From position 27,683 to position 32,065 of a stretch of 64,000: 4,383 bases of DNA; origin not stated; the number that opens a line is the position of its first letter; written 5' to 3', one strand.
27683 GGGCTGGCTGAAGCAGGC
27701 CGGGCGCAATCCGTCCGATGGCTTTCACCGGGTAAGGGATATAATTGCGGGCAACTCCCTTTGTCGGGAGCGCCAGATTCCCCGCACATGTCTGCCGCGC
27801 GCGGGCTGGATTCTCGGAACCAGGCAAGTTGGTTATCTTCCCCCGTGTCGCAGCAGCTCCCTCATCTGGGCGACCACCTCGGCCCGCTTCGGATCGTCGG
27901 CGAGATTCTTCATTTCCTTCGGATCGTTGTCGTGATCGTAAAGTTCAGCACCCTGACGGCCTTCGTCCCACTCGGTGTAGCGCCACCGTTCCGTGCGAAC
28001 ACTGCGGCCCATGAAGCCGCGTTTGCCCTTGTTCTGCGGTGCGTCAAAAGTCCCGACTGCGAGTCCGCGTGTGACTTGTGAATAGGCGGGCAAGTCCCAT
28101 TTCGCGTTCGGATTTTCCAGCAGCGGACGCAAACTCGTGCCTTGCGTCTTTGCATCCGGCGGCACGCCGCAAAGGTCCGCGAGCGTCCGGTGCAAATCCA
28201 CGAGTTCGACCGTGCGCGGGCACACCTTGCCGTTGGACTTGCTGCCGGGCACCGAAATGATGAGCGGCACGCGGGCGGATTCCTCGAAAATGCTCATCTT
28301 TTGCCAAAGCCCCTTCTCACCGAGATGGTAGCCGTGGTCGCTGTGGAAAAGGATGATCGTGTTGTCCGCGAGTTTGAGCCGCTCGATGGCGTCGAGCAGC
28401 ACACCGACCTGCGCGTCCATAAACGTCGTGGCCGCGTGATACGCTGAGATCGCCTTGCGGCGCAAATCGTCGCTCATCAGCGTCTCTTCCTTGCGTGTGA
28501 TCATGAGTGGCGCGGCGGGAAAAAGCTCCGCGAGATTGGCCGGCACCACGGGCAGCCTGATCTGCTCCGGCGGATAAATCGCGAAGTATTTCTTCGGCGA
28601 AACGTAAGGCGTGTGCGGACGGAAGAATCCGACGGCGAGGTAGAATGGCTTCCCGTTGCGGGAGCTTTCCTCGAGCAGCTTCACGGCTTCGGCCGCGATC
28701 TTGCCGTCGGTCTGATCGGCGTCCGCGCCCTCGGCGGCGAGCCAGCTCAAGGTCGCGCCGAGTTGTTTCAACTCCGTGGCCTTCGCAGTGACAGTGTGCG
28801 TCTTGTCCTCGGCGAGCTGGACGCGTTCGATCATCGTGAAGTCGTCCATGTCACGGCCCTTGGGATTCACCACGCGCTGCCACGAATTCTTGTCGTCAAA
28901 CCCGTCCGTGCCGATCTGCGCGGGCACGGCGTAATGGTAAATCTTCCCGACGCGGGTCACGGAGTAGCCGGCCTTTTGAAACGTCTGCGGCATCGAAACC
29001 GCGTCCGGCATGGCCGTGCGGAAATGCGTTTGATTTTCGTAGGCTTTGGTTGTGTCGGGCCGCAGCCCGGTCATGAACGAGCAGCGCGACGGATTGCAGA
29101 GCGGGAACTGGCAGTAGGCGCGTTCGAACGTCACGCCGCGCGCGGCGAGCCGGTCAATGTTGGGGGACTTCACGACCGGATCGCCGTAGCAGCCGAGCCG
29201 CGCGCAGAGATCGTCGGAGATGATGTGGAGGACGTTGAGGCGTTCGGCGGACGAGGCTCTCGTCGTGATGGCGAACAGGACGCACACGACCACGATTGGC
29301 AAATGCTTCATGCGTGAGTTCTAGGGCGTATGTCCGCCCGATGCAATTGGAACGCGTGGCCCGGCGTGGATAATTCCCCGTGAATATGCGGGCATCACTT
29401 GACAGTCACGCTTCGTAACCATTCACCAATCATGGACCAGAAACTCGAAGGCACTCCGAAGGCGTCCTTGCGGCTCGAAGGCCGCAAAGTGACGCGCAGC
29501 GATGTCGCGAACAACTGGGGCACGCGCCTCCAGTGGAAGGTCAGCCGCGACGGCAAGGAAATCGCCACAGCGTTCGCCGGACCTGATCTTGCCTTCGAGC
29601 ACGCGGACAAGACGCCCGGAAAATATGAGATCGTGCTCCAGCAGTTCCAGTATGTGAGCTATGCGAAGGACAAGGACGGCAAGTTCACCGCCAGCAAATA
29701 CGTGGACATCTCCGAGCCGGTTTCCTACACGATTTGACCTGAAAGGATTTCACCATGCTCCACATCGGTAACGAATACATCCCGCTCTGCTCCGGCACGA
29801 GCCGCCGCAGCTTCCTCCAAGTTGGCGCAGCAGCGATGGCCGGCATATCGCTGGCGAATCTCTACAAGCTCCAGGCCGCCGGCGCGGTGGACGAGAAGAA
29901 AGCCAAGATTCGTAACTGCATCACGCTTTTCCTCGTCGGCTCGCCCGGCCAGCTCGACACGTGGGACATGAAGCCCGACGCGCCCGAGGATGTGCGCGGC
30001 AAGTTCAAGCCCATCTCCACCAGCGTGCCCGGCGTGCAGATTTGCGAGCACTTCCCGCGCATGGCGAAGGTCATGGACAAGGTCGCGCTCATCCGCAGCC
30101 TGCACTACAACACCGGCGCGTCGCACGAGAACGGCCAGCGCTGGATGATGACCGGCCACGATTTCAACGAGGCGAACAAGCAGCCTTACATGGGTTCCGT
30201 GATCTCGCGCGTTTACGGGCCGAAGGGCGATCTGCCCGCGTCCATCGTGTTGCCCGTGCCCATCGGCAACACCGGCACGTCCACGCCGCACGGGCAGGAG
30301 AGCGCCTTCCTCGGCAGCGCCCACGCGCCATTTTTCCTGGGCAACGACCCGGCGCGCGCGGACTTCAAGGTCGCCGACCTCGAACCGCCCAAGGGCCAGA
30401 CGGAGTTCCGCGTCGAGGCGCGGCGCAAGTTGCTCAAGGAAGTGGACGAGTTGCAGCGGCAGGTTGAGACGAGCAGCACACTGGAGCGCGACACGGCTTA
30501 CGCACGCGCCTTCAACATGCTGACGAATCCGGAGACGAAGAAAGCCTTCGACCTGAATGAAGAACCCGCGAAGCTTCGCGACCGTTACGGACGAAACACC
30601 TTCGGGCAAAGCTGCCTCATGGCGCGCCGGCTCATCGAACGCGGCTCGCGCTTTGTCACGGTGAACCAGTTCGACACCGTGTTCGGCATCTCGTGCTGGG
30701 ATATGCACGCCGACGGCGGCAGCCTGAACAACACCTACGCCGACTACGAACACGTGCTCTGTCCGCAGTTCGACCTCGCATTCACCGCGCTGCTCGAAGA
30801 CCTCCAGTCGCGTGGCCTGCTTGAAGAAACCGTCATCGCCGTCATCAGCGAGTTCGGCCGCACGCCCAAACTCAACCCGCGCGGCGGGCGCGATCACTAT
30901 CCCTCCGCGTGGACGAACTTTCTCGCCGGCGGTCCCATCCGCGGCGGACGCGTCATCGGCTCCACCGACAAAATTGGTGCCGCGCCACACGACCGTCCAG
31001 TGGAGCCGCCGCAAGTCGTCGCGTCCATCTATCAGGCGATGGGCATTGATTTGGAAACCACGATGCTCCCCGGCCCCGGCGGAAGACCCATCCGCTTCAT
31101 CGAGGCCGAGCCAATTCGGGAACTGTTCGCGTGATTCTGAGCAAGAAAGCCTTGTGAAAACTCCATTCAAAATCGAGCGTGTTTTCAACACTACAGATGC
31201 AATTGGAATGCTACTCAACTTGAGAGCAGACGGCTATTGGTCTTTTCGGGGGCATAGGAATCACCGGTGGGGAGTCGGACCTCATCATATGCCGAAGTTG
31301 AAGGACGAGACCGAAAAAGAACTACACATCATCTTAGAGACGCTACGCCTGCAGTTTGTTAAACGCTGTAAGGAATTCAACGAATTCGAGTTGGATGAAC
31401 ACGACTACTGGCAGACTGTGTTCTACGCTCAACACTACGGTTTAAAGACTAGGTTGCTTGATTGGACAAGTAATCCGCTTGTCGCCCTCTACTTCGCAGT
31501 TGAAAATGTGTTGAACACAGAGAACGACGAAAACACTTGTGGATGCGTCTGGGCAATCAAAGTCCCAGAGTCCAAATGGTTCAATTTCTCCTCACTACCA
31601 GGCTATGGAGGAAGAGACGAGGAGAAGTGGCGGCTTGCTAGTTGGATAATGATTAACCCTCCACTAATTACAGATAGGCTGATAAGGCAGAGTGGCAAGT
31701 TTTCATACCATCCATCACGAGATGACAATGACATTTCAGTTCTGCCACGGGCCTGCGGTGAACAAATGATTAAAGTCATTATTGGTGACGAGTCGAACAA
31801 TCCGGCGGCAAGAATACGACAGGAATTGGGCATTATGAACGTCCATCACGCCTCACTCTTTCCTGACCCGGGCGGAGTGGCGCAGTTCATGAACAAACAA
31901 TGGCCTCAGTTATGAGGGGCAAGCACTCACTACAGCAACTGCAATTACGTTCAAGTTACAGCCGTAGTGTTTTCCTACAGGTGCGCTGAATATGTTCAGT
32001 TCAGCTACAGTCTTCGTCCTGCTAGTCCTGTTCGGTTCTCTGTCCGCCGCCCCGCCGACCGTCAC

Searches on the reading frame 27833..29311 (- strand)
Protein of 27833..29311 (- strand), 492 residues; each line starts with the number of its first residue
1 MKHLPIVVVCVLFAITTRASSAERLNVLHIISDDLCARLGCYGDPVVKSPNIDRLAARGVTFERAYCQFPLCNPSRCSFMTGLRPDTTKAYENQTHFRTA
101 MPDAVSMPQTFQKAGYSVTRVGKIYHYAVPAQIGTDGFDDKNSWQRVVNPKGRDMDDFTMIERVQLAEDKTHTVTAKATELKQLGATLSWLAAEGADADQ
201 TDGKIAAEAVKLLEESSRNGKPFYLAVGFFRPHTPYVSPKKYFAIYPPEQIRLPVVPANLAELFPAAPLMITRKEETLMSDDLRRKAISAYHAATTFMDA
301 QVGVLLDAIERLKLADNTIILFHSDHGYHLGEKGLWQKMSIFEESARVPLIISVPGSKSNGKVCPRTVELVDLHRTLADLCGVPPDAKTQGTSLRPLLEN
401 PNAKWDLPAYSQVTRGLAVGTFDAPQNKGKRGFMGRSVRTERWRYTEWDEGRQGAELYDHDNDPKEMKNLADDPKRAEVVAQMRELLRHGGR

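Call 3: search_protein_families(library=pfam, proteins=[window:27833-29311:-], max_evalue=0.01)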
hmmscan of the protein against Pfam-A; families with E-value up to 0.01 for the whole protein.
window:27833-29311:- (492 aa): 4 families
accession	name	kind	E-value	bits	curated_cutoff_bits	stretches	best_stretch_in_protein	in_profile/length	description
PF00884.28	Sulfatase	-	1.3e-40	140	25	1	26-383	2-301/301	Sulfatase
PF16347.10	SGSH_C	-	1.7e-22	80.6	29.3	1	331-488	1-149/154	N-sulphoglucosamine sulphohydrolase, C-terminal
PF01663.27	Phosphodiest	-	1e-06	29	23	1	49-101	20-73/342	Type I phosphodiesterase / nucleotide pyrophosphatase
PF02995.22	DUF229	-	0.0051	16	25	1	292-333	307-348/496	Protein of unknown function (DUF229)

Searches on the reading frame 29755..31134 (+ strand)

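Call 3: search_protein_families(library=pfam, proteins=[window:29755-31134:+], max_evalue=0.01)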
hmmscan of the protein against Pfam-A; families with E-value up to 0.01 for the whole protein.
window:29755-31134:+ (459 aa): 1 family
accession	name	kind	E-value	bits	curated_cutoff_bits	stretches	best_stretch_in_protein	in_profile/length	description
PF07394.17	DUF1501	-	2.2e-96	323.8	27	1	53-457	2-389/390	Protein of unknown function (DUF1501)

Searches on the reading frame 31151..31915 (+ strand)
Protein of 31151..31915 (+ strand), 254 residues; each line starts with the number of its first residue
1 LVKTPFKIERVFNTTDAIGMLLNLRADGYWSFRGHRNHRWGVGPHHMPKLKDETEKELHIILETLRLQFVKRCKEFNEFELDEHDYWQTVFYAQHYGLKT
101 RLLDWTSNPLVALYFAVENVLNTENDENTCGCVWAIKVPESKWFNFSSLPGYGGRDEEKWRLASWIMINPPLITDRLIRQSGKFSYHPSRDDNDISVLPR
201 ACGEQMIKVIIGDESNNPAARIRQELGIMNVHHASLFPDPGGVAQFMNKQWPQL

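Call 87: search_protein_families(library=pfam, proteins=[window:31151-31915:+], max_evalue=0.001)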
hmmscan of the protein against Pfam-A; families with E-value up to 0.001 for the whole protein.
window:31151-31915:+ (254 aa): 1 family
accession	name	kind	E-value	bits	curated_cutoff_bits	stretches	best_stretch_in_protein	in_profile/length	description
PF08867.16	FRG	-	4.7e-19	69.5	25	1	30-121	3-90/94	FRG domain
